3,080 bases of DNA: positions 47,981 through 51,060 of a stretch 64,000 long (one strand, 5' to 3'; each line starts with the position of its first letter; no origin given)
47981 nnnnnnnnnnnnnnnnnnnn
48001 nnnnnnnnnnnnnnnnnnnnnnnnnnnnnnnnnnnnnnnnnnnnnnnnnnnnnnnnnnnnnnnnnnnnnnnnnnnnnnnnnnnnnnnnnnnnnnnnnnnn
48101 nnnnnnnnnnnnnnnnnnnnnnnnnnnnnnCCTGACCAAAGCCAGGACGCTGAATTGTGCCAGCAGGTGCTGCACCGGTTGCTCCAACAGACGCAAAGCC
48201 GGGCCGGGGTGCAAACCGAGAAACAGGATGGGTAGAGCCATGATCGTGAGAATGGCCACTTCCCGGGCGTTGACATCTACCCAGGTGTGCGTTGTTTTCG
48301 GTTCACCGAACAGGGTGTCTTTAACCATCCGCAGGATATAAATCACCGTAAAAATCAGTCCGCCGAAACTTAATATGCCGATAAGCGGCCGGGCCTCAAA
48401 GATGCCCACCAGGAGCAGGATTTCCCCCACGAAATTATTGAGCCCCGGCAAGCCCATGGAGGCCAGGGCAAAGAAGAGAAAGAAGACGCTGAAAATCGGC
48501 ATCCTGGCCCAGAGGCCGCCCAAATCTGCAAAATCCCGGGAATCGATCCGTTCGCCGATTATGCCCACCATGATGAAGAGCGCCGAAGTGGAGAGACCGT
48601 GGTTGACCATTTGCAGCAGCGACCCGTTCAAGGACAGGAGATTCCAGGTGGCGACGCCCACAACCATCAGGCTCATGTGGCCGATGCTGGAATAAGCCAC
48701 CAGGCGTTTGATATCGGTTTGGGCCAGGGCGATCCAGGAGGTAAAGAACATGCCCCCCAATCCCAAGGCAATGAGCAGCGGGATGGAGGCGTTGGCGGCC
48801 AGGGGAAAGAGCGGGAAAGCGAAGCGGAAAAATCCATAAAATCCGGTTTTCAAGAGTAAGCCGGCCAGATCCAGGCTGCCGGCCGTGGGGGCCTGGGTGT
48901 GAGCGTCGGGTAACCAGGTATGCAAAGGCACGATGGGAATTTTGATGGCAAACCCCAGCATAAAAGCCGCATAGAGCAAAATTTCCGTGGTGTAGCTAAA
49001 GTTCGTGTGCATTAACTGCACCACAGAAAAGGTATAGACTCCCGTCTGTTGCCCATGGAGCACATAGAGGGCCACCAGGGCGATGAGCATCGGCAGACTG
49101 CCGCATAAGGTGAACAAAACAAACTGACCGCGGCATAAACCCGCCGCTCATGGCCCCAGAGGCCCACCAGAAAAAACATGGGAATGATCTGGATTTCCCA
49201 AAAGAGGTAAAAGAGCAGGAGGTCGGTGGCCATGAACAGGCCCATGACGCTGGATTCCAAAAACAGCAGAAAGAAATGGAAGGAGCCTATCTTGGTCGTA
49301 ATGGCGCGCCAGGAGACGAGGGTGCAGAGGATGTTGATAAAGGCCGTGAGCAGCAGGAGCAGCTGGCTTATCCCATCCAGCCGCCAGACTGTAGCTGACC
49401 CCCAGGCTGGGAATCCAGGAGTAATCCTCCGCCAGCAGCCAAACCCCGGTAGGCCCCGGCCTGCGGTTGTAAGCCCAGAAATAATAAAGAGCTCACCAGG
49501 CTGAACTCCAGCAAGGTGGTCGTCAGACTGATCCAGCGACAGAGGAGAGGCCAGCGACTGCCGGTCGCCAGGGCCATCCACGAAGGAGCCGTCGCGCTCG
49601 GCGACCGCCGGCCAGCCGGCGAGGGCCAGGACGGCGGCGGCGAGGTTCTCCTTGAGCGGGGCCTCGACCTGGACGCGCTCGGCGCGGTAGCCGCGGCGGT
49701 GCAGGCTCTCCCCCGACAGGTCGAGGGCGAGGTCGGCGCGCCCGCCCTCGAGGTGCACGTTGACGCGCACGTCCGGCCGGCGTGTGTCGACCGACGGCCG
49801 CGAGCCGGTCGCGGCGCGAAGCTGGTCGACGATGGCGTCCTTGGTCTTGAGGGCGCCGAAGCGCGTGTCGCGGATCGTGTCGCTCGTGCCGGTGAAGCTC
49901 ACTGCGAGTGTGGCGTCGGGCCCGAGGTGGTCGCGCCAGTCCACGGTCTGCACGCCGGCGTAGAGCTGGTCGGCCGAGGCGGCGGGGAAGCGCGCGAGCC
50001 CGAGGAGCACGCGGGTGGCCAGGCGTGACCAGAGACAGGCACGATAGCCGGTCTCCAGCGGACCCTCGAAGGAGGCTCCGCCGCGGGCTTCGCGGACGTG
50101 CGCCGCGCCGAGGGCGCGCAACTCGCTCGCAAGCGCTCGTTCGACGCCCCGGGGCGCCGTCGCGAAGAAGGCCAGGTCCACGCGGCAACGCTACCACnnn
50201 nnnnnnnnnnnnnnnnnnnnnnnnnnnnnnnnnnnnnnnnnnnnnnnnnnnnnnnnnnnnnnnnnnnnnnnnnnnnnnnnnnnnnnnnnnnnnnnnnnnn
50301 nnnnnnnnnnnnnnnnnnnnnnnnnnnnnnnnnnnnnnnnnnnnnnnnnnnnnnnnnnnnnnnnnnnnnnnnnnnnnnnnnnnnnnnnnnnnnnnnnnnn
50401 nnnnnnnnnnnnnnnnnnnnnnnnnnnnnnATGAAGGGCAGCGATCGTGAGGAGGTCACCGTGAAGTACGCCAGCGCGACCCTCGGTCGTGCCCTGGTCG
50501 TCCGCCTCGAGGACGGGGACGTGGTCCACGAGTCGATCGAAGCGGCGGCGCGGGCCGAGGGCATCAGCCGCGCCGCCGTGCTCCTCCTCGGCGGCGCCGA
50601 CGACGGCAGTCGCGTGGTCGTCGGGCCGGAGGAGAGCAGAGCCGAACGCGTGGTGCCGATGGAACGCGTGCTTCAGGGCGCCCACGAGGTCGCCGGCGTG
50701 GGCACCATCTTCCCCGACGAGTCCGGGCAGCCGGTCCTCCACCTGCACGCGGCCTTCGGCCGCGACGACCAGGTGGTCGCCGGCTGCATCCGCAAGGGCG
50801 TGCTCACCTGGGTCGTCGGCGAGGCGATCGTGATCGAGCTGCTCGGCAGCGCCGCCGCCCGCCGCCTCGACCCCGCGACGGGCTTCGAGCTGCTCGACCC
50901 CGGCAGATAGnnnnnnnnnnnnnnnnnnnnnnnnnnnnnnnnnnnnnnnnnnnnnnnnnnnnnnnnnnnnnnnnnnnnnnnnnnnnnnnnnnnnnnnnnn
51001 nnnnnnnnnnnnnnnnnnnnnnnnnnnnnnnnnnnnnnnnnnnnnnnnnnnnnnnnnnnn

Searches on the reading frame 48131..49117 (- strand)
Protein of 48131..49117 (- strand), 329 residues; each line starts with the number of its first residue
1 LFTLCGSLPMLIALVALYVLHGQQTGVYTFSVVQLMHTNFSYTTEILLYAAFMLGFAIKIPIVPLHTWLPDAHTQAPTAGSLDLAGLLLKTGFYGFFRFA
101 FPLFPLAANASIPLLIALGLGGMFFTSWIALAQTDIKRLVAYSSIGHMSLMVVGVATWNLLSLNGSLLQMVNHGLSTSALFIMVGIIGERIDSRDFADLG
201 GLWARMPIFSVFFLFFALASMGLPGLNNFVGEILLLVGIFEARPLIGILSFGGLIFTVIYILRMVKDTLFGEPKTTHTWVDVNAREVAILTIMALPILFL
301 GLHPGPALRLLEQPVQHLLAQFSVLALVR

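Call 48: search_protein_families(library=pfam, proteins=[window:48131-49117:-], max_evalue=0.01)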
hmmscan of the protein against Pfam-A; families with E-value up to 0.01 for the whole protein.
window:48131-49117:- (329 aa): 1 family
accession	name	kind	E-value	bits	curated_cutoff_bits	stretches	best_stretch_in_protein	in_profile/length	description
PF00361.26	Proton_antipo_M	-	3.3e-58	197.7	21.5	1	2-250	41-286/294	NADH:quinone oxidoreductase/Mrp antiporter, TM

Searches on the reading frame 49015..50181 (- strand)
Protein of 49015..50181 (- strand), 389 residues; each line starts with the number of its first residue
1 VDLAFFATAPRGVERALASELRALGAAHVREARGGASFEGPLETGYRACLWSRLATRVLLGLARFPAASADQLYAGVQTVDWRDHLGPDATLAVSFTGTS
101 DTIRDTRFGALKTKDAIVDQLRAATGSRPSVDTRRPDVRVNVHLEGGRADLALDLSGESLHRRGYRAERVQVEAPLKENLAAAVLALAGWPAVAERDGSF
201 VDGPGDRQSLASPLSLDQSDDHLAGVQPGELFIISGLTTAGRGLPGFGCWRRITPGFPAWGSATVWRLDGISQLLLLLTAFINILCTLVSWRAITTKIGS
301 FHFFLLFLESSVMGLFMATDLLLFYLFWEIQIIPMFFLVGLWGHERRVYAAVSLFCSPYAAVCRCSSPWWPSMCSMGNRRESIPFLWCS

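Call 48: search_protein_families(library=pfam, proteins=[window:49015-50181:-], max_evalue=0.01)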
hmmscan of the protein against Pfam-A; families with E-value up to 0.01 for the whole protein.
window:49015-50181:- (389 aa): 3 families
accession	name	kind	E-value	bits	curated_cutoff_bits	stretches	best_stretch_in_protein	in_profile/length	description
PF22020.1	RlmL_1st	-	2.3e-19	69.5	27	1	5-59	2-55/55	RlmL ferredoxin-like domain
PF02926.22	THUMP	-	1.3e-18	67.6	20.6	1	67-154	1-84/84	THUMP domain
PF00361.26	Proton_antipo_M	-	1.3e-06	28.3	21.5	1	318-356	1-40/294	NADH:quinone oxidoreductase/Mrp antiporter, TM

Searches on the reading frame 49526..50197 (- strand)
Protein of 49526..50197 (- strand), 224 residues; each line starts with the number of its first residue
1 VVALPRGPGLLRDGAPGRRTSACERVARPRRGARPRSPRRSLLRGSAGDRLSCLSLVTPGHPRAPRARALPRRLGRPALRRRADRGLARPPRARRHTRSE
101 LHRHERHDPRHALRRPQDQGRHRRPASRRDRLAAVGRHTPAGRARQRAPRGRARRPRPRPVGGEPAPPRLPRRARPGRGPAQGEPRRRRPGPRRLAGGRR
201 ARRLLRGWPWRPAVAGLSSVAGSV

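Call 48: search_protein_families(library=pfam, proteins=[window:49526-50197:-], max_evalue=0.01)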
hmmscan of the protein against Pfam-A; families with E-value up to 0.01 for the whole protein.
window:49526-50197:- (224 aa): 0 families

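Call 83: find_related_loci(query=window:49573-50181:-, collection=metagenome_contigs, flank=10000)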
Query window:49573-50181:- (203 aa) in metagenome_contigs; peptide patterns used: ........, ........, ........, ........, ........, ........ (x = any residue, [..] = any of these).
600 stretches matched a pattern (row limit reached: there are more); 554 encode a relative of the query (tblastn E <= 1e-3); the best 80 are kept; 80 distinct loci.
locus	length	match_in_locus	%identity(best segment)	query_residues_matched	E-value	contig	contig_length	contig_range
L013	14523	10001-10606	97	1-202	2e-124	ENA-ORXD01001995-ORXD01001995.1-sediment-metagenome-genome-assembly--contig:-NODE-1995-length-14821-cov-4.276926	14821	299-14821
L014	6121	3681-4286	95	1-202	3e-116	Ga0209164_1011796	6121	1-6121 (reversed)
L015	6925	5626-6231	95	1-202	3e-116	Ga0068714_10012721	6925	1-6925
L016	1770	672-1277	89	1-202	1e-122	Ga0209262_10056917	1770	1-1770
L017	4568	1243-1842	65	3-202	2e-80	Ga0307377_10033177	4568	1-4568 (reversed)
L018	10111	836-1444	68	1-202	9e-80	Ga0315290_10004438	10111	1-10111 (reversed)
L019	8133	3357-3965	67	1-202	4e-79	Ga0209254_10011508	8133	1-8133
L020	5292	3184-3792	67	1-202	3e-78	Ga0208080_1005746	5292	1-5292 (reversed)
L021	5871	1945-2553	67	1-202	6e-78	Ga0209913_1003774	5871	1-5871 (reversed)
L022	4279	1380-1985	62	2-202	1e-77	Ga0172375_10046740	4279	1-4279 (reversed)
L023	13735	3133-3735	67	3-202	8e-78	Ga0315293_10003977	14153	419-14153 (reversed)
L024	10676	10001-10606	63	2-202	2e-77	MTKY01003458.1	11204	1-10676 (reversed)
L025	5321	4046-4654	64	1-202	5e-77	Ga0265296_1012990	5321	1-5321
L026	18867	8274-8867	64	3-202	2e-75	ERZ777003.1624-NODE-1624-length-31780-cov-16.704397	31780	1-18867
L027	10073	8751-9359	65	1-202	2e-75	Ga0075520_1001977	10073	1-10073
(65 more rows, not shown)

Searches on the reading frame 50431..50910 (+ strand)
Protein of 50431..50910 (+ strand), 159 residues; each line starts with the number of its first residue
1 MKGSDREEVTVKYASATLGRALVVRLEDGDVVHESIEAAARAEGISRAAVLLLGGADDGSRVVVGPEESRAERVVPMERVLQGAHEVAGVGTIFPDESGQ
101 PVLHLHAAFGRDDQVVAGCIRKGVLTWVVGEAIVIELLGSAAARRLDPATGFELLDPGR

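Call 48: search_protein_families(library=pfam, proteins=[window:50431-50907:+], max_evalue=0.01)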
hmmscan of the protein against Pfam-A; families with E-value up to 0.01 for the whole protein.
window:50431-50907:+ (159 aa): 1 family
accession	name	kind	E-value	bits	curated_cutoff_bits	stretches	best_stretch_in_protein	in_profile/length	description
PF03479.20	PCC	-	2.8e-21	76.4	25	1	20-137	1-115/117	Plants and Prokaryotes Conserved (PCC) domain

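Call 82: find_encoding_contigs(protein=window:50431-50910:+, flank=10000, max_places=5)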
Protein window:50431-50910:+ (159 aa): no gene with exactly this product is on record in the collection.
